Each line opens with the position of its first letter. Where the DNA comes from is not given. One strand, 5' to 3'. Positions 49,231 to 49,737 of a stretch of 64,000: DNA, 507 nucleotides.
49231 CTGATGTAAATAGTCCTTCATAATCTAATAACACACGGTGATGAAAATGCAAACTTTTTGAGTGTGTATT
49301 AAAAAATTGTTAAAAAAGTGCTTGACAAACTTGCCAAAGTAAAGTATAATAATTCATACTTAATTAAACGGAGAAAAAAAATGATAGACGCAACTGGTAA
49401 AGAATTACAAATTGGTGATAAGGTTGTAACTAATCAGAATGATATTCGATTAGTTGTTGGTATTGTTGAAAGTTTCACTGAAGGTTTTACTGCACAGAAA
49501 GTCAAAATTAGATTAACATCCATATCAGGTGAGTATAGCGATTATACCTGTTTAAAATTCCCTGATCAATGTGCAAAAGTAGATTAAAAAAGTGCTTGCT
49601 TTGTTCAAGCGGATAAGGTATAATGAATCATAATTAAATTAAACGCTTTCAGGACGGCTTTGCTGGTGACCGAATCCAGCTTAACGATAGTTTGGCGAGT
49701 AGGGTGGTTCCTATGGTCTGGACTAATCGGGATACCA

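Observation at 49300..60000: Promoter/leader cassettes repeated at least 12 times with paralogous small genes and pseudogenes behind them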

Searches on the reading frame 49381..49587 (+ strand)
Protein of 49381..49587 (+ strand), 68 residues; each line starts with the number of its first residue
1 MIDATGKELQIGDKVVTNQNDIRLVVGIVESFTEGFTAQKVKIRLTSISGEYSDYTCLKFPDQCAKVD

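Call 44: search_protein_families(library=pfam, alignment_id=A1, max_evalue=0.01)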
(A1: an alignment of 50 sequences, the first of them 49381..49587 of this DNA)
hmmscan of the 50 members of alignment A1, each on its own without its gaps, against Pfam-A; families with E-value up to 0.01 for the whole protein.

A. member 1, window:49381-49587:+ (68 aa): 0 families

B. families by the number of members that match (of 50 scanned): 1 family
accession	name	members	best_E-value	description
PF08410.15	DUF1737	1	0.00013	Domain of unknown function (DUF1737)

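Call 45: search_protein_families(library=phrogs, alignment_id=A1, max_evalue=0.001)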
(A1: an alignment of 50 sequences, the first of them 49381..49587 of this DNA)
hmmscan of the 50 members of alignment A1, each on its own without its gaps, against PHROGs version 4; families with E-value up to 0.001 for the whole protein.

A. member 1, window:49381-49587:+ (68 aa): 1 family
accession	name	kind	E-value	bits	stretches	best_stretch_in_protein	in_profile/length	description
phrog_2251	-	unknown function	7.8e-07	30.3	1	1-68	2-70/74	-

B. families by the number of members that match (of 50 scanned): 9 families
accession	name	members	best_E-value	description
phrog_1250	-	1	3e-50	unknown function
phrog_21515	-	1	7.2e-11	-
phrog_2251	-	1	7.8e-07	-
phrog_15805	-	1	2.2e-05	-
phrog_10039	-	1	8.3e-05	-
phrog_4173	-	1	8.3e-05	-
phrog_21831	-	1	0.00014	-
phrog_14647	-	1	0.00014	-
phrog_11236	-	1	0.0007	-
